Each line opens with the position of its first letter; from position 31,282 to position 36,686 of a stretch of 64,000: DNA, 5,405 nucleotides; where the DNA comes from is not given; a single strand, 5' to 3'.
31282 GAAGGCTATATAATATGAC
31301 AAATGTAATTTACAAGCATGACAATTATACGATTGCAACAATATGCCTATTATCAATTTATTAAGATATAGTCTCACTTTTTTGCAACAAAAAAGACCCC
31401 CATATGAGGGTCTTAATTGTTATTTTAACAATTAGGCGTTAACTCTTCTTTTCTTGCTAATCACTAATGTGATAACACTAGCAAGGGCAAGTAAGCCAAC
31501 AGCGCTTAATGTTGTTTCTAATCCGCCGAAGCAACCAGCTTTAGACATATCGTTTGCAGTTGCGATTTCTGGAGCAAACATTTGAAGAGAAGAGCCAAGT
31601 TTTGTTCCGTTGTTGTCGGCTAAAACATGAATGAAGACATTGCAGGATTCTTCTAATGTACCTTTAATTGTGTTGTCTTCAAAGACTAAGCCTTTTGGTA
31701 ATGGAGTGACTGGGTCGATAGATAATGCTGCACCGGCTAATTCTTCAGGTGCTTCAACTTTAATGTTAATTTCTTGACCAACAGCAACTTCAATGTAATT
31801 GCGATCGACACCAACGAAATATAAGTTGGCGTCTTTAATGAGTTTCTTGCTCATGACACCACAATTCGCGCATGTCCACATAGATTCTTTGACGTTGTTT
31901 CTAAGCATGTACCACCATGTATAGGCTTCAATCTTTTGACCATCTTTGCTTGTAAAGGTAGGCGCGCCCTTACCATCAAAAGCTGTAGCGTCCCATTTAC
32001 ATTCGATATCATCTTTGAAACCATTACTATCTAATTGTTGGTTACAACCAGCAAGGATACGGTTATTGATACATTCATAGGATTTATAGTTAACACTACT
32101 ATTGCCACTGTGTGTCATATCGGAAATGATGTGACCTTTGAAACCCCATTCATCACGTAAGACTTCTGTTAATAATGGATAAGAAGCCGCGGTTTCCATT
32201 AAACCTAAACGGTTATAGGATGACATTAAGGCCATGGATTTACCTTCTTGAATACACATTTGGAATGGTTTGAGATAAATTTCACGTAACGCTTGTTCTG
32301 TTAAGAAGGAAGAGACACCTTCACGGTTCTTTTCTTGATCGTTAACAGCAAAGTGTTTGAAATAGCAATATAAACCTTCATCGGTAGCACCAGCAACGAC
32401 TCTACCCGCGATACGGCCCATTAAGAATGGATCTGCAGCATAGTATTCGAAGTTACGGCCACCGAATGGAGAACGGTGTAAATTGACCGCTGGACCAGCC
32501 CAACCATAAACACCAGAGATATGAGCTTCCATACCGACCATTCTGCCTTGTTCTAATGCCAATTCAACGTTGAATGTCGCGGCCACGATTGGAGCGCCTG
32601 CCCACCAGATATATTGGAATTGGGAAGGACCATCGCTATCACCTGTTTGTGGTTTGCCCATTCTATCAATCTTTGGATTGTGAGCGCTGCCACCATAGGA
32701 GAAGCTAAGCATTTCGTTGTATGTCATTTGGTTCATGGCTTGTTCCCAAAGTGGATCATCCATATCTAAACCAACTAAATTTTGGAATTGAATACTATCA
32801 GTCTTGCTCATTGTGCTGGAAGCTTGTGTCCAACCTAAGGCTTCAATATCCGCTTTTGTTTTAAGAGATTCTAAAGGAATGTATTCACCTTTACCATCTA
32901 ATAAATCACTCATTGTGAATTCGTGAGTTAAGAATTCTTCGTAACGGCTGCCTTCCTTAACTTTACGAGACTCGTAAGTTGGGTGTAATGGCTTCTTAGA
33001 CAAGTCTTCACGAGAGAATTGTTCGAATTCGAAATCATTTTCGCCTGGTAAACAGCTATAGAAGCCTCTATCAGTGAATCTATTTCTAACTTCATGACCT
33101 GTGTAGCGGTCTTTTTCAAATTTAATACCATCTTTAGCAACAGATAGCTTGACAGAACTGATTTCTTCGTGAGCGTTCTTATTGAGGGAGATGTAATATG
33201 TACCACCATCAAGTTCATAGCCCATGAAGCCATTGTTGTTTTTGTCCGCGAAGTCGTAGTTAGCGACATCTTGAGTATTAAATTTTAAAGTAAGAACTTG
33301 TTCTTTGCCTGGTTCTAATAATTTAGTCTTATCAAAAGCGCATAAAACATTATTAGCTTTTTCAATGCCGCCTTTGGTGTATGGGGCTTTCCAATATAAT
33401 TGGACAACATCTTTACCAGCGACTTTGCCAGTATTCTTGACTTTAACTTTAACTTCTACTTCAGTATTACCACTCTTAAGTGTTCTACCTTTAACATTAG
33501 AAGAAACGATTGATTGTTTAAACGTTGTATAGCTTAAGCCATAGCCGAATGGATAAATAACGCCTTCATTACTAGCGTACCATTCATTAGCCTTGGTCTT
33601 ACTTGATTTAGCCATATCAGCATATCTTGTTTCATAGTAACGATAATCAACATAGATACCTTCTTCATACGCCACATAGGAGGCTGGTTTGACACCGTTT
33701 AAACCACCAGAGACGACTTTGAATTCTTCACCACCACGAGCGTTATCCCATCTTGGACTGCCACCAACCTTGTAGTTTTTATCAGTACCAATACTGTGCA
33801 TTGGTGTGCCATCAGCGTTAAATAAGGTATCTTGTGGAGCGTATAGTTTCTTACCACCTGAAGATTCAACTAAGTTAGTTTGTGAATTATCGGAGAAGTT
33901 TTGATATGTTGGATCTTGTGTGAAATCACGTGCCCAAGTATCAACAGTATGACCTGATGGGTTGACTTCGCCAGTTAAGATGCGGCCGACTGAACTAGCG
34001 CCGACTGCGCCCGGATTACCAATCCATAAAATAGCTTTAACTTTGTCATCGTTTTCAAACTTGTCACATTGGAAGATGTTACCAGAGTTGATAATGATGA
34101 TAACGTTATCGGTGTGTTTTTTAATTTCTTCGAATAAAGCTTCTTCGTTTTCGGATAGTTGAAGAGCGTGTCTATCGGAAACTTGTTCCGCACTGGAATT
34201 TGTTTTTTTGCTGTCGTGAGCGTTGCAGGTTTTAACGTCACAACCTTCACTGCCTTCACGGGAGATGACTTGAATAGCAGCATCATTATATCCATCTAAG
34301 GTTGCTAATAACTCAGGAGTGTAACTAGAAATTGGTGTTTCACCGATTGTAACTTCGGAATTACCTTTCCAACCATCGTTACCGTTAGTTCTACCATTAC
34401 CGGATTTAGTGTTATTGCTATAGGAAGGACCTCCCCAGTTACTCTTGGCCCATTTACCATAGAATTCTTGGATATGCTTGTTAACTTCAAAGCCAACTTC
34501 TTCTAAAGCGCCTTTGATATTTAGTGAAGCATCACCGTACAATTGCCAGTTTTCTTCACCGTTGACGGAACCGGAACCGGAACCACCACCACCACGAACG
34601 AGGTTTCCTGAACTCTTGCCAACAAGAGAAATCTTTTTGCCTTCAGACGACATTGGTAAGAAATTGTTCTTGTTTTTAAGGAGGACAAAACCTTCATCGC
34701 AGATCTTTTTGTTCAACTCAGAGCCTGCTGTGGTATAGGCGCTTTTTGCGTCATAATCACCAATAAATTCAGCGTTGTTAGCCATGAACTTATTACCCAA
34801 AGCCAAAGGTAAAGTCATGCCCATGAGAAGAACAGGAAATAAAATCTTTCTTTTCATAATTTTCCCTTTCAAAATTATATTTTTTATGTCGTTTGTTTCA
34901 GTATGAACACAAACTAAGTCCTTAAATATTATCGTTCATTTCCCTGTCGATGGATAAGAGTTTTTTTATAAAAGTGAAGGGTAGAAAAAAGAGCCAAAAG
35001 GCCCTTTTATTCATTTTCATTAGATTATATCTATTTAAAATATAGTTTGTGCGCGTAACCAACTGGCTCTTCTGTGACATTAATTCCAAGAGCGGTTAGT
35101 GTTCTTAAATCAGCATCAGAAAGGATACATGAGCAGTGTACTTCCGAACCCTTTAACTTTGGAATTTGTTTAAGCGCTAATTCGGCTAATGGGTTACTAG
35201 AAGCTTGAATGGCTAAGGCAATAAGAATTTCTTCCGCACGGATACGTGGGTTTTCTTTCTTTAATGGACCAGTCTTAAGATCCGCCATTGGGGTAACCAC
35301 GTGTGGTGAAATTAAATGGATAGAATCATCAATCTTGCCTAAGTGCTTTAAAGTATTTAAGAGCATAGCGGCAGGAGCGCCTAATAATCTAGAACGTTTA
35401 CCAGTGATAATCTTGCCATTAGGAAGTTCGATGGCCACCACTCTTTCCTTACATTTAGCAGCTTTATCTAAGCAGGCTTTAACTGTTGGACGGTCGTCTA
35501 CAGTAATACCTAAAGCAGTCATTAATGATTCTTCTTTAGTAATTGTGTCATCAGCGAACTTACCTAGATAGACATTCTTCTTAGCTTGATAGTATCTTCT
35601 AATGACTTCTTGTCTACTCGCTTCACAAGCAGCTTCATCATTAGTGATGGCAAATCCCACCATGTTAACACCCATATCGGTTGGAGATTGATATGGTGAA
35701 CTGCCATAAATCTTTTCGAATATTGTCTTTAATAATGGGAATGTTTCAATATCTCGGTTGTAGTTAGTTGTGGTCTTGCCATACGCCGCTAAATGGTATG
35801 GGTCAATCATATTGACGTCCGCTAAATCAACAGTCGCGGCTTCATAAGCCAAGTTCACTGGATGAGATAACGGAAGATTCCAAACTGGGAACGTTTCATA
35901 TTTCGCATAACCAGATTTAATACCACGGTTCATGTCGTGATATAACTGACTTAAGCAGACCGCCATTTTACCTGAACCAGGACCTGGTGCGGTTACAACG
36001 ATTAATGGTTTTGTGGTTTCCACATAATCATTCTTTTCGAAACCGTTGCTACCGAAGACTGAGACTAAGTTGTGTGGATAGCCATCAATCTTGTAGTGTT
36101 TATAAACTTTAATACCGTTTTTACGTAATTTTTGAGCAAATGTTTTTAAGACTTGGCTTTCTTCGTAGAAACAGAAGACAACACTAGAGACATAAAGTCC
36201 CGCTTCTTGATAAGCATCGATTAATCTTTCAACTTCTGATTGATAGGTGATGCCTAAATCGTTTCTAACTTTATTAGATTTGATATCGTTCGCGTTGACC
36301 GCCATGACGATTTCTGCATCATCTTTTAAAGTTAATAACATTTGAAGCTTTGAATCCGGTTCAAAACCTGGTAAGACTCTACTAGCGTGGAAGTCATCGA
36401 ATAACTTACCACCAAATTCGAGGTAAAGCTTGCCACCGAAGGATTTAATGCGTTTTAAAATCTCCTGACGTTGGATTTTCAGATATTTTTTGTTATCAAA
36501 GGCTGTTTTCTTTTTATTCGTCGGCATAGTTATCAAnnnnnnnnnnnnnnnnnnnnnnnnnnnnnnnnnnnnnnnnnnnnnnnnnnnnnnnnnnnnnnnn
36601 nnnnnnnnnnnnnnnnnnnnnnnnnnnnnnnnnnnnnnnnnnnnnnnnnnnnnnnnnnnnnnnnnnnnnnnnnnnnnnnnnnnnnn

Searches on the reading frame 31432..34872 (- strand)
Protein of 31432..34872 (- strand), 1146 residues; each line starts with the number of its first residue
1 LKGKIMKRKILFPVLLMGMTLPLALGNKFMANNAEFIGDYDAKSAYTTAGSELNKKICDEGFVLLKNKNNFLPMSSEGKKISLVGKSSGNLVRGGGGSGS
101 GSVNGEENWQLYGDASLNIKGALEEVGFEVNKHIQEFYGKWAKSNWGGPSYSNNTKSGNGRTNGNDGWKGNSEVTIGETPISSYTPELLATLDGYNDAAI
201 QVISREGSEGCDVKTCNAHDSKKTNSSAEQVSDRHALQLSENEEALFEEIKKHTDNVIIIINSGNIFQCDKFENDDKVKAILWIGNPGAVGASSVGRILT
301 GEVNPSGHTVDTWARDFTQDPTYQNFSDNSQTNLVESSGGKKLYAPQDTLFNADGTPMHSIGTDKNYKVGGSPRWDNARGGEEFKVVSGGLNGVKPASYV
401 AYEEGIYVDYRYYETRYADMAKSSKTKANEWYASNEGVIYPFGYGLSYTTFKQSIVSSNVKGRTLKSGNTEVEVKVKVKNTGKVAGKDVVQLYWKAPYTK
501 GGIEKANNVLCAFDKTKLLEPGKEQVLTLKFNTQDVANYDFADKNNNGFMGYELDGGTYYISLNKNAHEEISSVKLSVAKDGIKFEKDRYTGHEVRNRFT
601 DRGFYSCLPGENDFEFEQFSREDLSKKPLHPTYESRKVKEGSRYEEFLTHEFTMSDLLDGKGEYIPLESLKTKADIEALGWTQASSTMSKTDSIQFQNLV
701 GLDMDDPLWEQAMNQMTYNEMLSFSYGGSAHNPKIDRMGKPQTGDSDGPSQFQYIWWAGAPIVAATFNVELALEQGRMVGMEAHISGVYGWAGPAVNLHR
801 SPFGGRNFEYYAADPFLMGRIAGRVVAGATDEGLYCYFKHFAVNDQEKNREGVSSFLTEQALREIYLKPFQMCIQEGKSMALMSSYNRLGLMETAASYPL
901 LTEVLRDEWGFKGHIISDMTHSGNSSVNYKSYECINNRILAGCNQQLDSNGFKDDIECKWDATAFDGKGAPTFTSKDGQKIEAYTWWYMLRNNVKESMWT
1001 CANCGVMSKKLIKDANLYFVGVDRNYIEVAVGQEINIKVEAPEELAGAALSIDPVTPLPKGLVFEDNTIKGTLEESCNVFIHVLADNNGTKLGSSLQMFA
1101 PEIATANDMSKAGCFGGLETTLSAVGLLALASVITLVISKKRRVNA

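Call 19: search_protein_families(library=pfam, proteins=[window:31432-34872:-], max_evalue=0.001)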
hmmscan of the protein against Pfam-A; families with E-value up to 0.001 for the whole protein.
window:31432-34872:- (1146 aa): 3 families
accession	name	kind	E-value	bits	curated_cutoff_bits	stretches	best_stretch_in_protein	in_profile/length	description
PF01915.27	Glyco_hydro_3_C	-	5.8e-28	98.7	31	1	63-336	2-185/200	Glycosyl hydrolase family 3 C-terminal domain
PF00933.27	Glyco_hydro_3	-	1.1e-22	81.3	27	1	763-947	91-280/316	Glycosyl hydrolase family 3 N terminal domain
PF14310.12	Fn3-like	-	4.5e-08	33.5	25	1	488-561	1-65/71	Fibronectin type III-like domain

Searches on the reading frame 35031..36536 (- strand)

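Call 52: search_protein_families(library=pfam, proteins=[window:35031-36536:-], max_evalue=0.00001)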
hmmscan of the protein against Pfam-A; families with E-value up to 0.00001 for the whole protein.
window:35031-36536:- (501 aa): 2 families
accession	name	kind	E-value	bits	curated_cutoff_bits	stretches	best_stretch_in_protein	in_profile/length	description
PF08903.17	DUF1846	-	2e-165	549.9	27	1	12-341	2-331/333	Domain of unknown function DUF1846, N-terminal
PF20921.3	DUF1846_C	-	1.5e-53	181.1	27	1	348-499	2-153/153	Domain of unknown function DUF1846, C-terminal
